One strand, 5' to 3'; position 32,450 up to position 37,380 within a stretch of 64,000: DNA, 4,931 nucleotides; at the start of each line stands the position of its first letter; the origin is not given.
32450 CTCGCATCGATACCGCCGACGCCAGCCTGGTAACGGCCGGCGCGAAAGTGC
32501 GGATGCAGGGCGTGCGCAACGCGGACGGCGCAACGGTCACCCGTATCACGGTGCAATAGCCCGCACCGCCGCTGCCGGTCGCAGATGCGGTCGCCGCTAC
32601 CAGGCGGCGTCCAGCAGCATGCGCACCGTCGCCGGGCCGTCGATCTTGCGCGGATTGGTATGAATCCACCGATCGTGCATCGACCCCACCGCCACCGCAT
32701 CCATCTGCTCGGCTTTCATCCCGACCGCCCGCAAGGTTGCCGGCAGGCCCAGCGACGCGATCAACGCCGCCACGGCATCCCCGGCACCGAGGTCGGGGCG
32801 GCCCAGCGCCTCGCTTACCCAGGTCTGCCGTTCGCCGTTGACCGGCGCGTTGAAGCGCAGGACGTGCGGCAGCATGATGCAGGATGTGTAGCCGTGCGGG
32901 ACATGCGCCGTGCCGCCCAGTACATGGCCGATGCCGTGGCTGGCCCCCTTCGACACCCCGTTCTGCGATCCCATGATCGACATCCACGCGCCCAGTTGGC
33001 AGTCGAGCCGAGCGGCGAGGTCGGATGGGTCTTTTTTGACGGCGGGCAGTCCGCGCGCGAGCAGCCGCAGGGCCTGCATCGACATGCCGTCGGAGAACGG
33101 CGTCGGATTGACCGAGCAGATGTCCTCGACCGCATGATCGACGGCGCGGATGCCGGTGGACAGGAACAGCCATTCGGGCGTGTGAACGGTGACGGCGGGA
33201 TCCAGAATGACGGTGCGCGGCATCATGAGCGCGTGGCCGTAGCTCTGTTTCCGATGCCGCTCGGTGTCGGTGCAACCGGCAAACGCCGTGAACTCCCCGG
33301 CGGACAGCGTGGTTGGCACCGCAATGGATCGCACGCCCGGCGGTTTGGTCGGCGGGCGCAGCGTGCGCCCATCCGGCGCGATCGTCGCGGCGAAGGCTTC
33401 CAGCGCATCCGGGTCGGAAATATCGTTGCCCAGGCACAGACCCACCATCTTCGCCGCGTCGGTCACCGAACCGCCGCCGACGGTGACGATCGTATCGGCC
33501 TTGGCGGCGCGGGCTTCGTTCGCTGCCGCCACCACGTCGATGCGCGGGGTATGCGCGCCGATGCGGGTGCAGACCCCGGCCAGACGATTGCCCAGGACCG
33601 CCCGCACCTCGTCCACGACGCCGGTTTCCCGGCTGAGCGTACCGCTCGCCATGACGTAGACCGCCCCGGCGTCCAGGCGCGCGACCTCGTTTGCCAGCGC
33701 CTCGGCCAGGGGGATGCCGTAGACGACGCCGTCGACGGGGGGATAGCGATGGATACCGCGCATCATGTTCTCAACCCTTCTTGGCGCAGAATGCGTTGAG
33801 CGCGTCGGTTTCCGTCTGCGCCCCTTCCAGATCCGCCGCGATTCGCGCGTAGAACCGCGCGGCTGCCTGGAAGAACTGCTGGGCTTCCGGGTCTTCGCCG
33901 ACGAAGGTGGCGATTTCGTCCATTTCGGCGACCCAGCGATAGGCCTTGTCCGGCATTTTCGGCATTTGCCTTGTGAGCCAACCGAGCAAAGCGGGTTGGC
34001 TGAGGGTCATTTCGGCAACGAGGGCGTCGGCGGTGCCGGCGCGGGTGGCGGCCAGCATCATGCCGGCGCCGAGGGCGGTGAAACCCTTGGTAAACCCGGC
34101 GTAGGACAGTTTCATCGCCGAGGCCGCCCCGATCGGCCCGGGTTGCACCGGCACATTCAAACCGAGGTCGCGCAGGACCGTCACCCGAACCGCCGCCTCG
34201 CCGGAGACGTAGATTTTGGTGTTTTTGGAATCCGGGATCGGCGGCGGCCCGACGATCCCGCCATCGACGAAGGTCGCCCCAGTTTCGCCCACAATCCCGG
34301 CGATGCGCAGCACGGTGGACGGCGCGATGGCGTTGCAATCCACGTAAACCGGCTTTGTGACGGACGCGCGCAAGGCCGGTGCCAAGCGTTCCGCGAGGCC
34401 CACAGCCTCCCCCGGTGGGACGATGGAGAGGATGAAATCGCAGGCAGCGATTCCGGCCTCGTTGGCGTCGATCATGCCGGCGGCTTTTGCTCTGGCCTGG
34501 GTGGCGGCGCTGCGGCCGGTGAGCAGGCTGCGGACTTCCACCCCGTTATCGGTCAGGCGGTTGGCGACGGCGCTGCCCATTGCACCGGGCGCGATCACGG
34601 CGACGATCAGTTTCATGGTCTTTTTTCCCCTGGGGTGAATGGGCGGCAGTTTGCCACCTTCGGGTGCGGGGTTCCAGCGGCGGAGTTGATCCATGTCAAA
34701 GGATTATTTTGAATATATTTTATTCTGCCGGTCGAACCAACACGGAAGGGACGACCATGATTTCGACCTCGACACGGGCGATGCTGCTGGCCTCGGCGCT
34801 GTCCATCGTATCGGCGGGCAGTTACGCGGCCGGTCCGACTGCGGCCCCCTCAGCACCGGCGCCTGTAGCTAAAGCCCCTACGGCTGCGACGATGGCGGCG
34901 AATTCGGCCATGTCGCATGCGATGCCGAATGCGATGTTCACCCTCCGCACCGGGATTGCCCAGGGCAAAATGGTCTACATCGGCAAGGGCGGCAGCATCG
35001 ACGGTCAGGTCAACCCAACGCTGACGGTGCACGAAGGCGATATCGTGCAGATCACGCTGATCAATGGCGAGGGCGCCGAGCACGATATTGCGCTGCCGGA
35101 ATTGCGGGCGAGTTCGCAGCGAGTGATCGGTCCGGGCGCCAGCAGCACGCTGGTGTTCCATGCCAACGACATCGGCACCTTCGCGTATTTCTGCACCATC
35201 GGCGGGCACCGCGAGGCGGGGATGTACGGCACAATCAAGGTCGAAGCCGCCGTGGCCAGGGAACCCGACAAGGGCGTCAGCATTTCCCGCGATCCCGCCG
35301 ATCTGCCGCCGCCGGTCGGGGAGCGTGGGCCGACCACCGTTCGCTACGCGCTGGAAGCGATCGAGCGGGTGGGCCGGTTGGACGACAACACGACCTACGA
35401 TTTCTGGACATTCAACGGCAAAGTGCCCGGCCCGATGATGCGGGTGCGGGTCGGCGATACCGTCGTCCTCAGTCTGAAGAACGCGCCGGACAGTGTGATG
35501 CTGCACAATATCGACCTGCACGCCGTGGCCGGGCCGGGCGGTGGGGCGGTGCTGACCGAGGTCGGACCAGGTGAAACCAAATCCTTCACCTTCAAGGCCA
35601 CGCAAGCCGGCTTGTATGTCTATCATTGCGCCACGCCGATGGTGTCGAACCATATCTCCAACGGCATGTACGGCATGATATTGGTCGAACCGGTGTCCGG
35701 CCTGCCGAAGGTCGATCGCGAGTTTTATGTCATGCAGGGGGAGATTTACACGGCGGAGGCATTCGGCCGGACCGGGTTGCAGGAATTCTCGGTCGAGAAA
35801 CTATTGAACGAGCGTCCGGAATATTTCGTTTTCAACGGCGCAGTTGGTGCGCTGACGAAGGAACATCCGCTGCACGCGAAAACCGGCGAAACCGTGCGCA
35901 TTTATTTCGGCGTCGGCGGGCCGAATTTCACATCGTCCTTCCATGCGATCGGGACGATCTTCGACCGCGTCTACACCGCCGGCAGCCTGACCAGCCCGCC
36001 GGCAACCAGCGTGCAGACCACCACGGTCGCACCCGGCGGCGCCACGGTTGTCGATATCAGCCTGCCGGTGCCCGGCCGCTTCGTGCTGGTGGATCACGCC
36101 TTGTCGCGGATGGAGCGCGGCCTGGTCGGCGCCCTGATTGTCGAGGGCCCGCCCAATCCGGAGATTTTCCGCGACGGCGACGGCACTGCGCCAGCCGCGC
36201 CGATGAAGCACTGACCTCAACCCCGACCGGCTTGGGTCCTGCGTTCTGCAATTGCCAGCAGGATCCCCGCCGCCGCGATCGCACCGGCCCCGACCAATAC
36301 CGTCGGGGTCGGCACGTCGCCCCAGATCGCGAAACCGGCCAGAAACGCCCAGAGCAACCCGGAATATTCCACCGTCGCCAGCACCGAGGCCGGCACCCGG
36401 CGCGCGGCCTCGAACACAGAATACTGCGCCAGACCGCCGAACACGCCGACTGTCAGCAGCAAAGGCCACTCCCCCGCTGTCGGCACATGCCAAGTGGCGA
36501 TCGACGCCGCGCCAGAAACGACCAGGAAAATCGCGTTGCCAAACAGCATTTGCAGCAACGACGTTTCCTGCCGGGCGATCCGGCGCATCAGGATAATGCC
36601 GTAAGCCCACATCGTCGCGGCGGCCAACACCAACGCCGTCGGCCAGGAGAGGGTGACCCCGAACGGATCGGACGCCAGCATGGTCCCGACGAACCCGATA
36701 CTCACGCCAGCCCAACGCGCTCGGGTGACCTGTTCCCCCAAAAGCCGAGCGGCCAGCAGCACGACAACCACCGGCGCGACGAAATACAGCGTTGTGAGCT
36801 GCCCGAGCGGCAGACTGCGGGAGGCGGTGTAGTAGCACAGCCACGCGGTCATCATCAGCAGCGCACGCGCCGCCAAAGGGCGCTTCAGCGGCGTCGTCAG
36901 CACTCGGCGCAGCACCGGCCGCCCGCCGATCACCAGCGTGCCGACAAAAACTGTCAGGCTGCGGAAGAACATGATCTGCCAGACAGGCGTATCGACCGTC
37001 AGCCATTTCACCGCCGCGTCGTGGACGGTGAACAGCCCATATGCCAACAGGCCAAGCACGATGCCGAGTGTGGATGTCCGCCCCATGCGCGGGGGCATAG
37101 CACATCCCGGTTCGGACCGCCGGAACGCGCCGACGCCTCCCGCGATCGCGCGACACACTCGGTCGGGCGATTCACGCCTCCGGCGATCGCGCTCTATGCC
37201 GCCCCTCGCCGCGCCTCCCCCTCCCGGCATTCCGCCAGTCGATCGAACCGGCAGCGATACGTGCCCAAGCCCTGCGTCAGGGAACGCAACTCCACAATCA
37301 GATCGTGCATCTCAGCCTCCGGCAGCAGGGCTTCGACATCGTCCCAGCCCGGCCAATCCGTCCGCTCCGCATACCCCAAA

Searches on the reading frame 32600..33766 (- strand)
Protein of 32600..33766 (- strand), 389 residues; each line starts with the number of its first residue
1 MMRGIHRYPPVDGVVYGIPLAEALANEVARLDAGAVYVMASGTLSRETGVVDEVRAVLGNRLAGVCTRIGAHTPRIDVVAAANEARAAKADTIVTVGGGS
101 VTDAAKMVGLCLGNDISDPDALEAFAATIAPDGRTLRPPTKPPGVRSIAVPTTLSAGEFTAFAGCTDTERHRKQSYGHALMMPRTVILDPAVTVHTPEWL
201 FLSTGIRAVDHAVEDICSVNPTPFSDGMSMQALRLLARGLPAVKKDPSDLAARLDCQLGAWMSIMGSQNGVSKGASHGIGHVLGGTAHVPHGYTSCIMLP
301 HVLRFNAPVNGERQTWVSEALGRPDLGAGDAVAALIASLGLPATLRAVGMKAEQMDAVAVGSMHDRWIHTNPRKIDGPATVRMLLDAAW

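Call 77: search_protein_families(library=pfam, proteins=[window:32600-33766:-], max_evalue=0.00001)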
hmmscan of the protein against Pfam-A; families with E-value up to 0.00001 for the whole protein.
window:32600-33766:- (389 aa): 3 families
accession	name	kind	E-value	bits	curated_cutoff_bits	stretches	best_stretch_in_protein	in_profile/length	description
PF25137.1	ADH_Fe_C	-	6.8e-36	124.2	27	1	203-378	3-184/194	Fe-containing alcohol dehydrogenase family, C-terminal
PF00465.25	Fe-ADH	-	8.5e-29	100.7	31.3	1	15-190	5-168/168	Iron-containing alcohol dehydrogenase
PF13685.12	Fe-ADH_2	-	2.3e-08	34.6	28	0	28-110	14-95/149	Iron-containing alcohol dehydrogenase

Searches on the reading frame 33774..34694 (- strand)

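Call 77: search_protein_families(library=pfam, proteins=[window:33774-34694:-], max_evalue=0.00001)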
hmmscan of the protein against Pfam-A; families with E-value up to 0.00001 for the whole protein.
window:33774-34694:- (307 aa): 2 families
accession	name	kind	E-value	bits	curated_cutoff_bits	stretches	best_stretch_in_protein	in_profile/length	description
PF09130.16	DUF1932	-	4.5e-18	65.4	25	1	216-285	1-70/70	Domain of unknown function (DUF1932)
PF03446.21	NAD_binding_2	-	8.5e-10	39.3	21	1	31-168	2-140/161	NAD binding domain of 6-phosphogluconate dehydrogenase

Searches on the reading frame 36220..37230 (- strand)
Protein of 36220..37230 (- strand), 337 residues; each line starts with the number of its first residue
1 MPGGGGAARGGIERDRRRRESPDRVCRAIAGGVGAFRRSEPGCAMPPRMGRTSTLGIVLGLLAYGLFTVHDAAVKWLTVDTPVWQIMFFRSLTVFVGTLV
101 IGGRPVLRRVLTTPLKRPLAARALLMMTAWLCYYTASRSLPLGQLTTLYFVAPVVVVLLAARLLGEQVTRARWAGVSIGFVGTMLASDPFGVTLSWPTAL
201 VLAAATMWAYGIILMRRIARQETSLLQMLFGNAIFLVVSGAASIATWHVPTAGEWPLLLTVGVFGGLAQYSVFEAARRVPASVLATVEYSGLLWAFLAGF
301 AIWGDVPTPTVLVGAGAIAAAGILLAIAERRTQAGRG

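Call 77: search_protein_families(library=pfam, proteins=[window:36220-37230:-], max_evalue=0.00001)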
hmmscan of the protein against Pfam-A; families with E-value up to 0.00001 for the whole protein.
window:36220-37230:- (337 aa): 1 family
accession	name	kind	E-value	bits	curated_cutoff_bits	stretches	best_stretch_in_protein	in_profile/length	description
PF00892.27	EamA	-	1.6e-20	74.2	28.2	2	55-186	2-133/135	EamA-like transporter family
